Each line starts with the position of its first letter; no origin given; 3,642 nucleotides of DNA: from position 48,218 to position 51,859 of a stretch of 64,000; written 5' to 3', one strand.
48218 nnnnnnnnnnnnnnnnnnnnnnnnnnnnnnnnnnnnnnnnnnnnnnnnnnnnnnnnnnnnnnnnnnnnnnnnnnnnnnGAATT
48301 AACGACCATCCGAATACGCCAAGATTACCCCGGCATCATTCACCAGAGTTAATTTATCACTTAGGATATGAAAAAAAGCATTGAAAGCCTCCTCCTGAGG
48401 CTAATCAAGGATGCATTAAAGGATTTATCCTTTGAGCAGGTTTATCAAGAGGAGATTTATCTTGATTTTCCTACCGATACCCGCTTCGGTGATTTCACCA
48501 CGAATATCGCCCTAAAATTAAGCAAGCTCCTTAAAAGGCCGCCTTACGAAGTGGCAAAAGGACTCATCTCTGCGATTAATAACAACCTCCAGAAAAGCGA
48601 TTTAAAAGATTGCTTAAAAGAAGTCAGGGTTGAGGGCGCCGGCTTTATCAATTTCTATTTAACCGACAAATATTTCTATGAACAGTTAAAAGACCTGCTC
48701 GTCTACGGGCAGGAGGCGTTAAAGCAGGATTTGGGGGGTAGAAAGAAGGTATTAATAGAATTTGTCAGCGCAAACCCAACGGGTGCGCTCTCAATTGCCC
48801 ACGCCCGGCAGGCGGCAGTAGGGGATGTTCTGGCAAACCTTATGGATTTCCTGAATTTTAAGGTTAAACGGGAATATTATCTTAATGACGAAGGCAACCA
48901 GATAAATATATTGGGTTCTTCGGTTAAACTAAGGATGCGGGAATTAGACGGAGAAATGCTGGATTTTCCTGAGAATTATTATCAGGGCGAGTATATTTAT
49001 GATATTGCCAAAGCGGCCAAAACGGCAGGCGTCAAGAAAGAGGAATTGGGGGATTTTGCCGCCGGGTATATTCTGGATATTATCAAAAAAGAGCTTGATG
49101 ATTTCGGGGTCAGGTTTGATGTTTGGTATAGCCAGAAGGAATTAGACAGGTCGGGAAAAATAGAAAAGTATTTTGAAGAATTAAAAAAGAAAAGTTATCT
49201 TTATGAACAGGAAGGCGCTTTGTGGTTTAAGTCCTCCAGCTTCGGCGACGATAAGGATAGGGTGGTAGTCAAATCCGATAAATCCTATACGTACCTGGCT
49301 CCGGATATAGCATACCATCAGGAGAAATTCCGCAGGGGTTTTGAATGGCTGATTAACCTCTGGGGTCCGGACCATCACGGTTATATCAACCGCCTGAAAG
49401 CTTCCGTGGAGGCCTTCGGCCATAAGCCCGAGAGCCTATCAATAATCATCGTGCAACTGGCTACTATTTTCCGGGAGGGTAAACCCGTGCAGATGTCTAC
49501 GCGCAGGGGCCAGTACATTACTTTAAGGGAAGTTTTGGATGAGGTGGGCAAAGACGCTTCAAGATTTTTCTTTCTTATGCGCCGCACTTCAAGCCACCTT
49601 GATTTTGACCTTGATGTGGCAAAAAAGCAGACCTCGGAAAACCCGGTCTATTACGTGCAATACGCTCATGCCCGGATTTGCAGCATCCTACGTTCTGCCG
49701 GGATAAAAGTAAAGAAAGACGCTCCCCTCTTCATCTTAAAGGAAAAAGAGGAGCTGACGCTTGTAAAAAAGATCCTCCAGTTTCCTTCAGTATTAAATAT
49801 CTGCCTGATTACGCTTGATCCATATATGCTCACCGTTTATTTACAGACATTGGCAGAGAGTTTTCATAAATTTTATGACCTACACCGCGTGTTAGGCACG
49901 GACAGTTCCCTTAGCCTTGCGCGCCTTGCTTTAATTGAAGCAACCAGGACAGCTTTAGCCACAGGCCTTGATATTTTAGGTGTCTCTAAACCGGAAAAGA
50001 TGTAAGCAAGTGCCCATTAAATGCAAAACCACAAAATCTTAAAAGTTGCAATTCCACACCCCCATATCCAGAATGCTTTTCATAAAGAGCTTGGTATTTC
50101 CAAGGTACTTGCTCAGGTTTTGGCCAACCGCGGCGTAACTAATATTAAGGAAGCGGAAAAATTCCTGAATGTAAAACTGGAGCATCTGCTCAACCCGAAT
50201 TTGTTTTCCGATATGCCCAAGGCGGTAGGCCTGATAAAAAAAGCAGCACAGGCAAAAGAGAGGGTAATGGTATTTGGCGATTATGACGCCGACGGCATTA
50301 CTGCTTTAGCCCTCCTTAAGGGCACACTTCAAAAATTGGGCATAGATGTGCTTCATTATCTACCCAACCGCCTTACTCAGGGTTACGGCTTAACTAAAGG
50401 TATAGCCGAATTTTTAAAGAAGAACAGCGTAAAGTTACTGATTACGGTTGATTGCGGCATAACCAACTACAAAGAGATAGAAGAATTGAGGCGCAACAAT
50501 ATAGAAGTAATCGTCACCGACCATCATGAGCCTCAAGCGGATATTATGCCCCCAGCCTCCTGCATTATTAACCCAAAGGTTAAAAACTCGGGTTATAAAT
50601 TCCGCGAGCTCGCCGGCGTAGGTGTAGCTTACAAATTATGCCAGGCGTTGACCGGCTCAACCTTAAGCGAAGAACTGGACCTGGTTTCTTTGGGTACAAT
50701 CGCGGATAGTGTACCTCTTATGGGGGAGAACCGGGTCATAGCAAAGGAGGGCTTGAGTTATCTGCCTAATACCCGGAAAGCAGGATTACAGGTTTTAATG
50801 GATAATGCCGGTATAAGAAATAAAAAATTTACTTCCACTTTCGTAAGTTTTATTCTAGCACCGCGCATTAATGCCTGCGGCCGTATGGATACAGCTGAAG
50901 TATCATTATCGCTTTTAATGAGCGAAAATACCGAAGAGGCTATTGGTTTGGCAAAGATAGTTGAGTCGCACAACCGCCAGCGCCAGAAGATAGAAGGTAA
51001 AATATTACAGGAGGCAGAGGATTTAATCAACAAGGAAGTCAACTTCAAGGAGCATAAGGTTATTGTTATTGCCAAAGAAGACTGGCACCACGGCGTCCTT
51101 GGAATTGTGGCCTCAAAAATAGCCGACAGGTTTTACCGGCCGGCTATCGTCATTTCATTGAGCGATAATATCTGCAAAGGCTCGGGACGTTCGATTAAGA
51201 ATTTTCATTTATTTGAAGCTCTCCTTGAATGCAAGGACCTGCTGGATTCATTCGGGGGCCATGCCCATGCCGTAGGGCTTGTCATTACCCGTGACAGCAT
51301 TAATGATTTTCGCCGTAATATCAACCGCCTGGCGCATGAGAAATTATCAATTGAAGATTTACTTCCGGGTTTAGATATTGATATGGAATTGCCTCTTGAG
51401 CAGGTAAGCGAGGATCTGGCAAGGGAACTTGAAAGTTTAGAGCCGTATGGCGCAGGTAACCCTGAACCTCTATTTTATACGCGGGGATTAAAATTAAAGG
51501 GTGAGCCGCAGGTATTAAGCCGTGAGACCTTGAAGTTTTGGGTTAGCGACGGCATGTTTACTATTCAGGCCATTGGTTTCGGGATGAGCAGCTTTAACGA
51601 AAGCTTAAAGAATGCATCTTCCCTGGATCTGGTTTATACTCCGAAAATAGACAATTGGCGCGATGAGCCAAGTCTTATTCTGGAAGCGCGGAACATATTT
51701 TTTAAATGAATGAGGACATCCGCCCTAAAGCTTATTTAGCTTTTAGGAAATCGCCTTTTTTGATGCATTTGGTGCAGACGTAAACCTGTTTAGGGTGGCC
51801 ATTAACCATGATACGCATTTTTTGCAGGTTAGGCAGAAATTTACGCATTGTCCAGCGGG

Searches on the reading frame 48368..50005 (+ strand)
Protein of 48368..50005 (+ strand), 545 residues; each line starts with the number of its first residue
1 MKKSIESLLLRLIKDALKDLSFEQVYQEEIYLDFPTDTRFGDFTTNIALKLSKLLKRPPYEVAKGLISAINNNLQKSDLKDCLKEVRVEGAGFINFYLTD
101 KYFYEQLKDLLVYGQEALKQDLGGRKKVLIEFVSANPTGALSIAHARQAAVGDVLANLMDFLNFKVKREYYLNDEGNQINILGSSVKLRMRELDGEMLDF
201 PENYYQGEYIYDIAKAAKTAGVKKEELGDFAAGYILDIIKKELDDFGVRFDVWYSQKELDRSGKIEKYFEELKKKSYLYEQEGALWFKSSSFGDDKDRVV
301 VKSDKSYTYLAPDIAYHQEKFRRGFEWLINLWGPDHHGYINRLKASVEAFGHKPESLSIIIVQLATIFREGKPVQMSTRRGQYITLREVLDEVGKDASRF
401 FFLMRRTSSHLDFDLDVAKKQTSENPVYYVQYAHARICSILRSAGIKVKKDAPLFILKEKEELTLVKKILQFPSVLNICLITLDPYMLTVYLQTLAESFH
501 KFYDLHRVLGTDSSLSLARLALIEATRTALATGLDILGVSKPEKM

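Call 12: search_protein_families(library=pfam, proteins=[window:48368-50005:+], max_evalue=0.00001)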
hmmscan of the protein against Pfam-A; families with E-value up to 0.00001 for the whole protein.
window:48368-50005:+ (545 aa): 4 families
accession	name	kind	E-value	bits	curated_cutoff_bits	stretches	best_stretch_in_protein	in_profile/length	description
PF05746.21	DALR_1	-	8.5e-34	116.6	22.3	1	430-545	1-117/117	DALR anticodon binding domain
PF00750.26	tRNA-synt_1d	-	1.1e-23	84.3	23.3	1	107-398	2-303/349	tRNA synthetases class I (R), catalytic domain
PF03485.21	Arg_tRNA_synt_N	-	1e-16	61.7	21.5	1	10-98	4-85/85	Arginyl tRNA synthetase N terminal domain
PF09334.17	tRNA-synt_1g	-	1.5e-06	27.7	20.1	0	212-290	51-125/391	tRNA synthetases class I (M)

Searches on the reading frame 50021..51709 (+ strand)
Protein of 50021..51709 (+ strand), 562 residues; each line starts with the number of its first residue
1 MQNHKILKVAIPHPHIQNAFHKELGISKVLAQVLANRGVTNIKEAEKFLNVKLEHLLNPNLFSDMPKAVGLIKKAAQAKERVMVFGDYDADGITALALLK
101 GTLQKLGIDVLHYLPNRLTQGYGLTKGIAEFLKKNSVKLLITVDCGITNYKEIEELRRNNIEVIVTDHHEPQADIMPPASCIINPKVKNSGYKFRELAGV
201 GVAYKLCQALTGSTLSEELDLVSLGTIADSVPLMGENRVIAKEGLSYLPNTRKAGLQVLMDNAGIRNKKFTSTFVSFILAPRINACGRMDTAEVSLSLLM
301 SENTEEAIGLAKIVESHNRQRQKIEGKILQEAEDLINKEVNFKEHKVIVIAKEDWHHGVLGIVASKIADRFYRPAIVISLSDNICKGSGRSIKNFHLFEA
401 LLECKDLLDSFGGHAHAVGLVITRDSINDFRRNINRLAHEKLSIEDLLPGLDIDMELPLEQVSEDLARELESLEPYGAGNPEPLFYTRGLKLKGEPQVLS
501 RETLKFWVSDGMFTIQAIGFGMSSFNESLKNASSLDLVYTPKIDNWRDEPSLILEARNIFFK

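Call 12: search_protein_families(library=pfam, proteins=[window:50021-51709:+], max_evalue=0.00001)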
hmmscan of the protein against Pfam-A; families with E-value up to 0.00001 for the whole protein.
window:50021-51709:+ (562 aa): 3 families
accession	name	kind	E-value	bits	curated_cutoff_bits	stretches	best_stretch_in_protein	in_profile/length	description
PF17768.7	RecJ_OB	-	4.5e-25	88.2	27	1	453-555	1-104/107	RecJ OB domain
PF01368.27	DHH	-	5.8e-25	88.4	28.1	1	81-226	1-125/125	DHH family, N-terminal domain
PF02272.25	DHHA1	-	1.9e-15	57.6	25.9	1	346-439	3-101/102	DHHA1 domain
